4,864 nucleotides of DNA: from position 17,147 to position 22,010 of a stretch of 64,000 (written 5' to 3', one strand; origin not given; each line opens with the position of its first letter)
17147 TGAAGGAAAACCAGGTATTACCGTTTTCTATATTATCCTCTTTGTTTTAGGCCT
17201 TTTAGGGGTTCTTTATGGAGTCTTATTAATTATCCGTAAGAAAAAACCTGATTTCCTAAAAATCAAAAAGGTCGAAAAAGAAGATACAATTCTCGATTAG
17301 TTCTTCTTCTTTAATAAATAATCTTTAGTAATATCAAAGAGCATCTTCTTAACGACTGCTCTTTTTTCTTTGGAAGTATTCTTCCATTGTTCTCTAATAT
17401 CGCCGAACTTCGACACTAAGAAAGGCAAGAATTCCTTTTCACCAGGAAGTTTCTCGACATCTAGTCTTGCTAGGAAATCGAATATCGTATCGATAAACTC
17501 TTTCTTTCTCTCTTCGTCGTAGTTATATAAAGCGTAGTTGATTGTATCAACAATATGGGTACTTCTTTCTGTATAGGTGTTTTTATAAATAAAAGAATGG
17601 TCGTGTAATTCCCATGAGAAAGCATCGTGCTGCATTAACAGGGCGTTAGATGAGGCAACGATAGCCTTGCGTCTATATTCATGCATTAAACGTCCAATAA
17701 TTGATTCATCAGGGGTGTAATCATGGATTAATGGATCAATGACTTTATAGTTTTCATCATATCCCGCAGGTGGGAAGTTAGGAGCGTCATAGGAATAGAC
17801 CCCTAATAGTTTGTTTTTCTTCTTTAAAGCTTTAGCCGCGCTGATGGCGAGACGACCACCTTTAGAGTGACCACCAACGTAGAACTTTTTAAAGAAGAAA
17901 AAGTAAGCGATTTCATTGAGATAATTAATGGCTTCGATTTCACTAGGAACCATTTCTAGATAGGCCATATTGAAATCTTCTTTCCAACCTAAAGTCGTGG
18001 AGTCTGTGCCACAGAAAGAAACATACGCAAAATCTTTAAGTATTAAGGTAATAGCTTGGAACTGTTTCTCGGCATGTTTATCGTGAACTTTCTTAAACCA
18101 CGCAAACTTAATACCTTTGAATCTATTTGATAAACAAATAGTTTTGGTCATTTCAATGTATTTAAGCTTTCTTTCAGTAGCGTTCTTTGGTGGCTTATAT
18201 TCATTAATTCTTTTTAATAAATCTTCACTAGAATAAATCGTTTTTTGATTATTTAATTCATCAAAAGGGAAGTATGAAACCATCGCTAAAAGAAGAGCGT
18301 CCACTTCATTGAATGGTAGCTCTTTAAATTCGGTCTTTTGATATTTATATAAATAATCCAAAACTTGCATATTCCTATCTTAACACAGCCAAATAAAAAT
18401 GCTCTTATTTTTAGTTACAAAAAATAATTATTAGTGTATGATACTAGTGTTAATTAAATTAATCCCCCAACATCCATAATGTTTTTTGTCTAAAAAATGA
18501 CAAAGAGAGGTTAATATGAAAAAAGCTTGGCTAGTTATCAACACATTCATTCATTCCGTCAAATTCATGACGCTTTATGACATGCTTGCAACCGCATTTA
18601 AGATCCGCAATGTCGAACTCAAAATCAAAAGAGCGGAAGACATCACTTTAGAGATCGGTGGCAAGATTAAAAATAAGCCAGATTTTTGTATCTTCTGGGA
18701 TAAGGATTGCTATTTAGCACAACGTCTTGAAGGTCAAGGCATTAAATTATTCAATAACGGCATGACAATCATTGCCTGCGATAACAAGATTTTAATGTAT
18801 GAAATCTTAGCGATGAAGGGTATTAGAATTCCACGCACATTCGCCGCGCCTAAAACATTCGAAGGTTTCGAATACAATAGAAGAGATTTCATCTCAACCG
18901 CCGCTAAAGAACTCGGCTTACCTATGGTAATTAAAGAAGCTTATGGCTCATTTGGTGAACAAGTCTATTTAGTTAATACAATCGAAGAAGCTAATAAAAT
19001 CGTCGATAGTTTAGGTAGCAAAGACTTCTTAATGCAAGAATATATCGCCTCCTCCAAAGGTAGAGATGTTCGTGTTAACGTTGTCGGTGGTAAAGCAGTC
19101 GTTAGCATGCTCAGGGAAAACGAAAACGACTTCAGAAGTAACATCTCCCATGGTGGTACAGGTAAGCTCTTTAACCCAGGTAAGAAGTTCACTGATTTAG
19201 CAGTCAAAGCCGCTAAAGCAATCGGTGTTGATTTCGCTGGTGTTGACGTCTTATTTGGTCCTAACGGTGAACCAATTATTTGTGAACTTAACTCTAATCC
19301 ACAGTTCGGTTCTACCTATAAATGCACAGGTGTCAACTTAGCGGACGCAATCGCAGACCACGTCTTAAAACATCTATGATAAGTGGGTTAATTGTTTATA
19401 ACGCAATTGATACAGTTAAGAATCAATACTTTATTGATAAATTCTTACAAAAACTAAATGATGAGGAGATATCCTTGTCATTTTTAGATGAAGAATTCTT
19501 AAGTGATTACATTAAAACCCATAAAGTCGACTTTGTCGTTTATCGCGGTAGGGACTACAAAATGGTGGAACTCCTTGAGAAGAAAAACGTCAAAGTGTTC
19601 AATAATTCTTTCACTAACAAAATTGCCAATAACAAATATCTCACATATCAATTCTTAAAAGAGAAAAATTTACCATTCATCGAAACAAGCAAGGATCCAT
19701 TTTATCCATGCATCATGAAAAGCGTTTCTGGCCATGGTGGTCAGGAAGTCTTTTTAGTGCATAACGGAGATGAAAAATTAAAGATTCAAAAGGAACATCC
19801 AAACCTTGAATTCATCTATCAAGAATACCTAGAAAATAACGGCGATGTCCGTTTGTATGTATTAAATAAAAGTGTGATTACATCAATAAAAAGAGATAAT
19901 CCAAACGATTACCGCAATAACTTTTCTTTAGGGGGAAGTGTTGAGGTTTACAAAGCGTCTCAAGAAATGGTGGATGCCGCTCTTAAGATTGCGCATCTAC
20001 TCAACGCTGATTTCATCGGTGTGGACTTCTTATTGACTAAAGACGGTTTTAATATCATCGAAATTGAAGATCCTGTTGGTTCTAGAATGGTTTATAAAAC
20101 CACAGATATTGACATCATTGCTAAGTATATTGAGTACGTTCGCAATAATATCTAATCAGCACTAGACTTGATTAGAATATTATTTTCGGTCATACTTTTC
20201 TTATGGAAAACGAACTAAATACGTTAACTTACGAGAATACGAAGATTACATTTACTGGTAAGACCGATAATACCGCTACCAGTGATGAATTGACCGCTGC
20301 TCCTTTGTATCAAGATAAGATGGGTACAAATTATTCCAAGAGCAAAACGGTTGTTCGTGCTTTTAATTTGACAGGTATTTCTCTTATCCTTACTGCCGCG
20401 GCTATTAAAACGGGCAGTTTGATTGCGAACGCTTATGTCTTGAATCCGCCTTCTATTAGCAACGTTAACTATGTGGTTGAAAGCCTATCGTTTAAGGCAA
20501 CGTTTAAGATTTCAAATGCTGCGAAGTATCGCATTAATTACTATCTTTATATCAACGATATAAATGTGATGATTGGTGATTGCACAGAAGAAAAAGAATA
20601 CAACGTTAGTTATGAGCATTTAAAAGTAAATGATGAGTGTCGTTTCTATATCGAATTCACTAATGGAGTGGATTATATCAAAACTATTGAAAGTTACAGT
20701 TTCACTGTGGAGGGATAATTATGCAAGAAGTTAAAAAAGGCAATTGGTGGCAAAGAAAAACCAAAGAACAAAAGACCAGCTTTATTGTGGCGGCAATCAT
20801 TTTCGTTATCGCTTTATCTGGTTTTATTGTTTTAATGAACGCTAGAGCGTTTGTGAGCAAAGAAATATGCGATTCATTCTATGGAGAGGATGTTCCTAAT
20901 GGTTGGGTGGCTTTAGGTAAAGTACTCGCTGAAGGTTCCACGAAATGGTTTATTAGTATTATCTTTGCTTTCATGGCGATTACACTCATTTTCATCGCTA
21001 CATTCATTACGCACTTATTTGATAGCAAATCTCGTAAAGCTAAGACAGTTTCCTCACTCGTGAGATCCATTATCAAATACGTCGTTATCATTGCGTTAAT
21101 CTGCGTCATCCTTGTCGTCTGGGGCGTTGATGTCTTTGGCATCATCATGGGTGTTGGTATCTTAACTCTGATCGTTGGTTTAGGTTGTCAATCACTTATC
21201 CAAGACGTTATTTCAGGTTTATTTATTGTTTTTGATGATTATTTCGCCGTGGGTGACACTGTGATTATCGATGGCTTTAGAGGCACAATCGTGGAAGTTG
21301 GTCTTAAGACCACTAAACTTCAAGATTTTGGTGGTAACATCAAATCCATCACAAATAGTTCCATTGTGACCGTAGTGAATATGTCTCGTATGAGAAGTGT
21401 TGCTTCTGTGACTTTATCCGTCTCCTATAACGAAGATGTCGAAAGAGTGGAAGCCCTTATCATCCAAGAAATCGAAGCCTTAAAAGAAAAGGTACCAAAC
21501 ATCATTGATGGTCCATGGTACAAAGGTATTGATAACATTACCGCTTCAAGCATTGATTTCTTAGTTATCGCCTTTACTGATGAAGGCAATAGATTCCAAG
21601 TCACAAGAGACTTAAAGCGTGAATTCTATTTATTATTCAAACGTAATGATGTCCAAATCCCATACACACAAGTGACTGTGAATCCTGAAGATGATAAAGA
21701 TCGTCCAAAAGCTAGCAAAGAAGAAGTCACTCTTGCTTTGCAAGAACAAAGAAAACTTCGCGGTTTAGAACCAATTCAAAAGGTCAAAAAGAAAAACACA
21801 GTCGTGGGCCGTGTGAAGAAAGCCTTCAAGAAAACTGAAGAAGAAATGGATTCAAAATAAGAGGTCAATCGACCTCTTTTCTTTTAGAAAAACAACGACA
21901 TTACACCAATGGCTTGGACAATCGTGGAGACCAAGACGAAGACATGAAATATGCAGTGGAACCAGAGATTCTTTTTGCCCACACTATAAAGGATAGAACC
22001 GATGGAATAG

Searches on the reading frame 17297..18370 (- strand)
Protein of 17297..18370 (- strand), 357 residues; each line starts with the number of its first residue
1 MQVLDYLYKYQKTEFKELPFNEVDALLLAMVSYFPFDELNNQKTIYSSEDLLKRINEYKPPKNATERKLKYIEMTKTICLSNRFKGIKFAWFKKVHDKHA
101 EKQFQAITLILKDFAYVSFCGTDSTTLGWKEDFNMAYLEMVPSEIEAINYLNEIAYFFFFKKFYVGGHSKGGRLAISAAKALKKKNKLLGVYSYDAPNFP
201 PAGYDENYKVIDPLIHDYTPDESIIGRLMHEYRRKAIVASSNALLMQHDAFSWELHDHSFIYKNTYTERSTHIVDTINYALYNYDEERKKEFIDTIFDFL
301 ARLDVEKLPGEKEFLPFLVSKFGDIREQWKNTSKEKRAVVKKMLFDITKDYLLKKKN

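Call 38: search_protein_families(library=pfam, proteins=[window:17297-18370:-], max_evalue=0.00001)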
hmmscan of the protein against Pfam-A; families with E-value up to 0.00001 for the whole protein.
window:17297-18370:- (357 aa): 1 family
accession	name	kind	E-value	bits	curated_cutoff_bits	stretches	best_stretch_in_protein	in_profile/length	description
PF11187.14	Mbeg1-like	-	9.8e-54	182.6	21.1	1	79-298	2-224/224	Mbeg1-like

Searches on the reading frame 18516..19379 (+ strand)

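Call 38: search_protein_families(library=pfam, proteins=[window:18516-19379:+], max_evalue=0.00001)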
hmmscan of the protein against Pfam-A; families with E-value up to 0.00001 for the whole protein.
window:18516-19379:+ (287 aa): 4 families
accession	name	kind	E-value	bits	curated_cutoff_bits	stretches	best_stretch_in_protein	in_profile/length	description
PF08443.16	RimK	-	6.6e-37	127.4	21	1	89-282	2-187/188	RimK-like ATP-grasp domain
PF02655.19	ATP-grasp_3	-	4.6e-09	37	23.2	1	88-261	1-156/160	ATP-grasp domain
PF14397.11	ATPgrasp_ST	-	8.3e-09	35.5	31.4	0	76-182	7-110/278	Sugar-transfer associated ATP-grasp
PF02955.21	GSH-S_ATP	-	2.5e-08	34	23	1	127-246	25-152/175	Prokaryotic glutathione synthetase, ATP-grasp domain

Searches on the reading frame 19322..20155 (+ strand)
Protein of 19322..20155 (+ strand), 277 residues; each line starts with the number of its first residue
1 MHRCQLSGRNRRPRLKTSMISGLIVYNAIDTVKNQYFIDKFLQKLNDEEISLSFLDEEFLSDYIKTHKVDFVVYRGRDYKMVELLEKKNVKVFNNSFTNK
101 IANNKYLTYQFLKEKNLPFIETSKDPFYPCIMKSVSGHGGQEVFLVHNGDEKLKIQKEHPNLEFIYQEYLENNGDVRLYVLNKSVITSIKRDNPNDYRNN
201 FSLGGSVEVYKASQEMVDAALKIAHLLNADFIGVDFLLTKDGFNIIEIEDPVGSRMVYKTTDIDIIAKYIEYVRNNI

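Call 38: search_protein_families(library=pfam, proteins=[window:19322-20155:+], max_evalue=0.00001)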
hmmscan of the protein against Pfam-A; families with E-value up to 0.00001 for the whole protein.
window:19322-20155:+ (277 aa): 3 families
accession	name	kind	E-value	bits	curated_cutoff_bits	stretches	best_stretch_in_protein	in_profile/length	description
PF08443.16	RimK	-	4.9e-27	95.2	21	1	113-273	27-188/188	RimK-like ATP-grasp domain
PF02655.19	ATP-grasp_3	-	7.6e-13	49.3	23.2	1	102-248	1-153/160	ATP-grasp domain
PF02955.21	GSH-S_ATP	-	3.4e-10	40.1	23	1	120-253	28-166/175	Prokaryotic glutathione synthetase, ATP-grasp domain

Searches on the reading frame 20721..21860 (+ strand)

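Call 38: search_protein_families(library=pfam, proteins=[window:20721-21860:+], max_evalue=0.00001)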
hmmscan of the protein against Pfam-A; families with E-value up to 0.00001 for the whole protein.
window:20721-21860:+ (379 aa): 1 family
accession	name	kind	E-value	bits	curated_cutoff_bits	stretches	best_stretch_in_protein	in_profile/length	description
PF00924.24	MS_channel_2nd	-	5.1e-16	59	20.2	1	159-223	2-68/68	Mechanosensitive ion channel, beta-domain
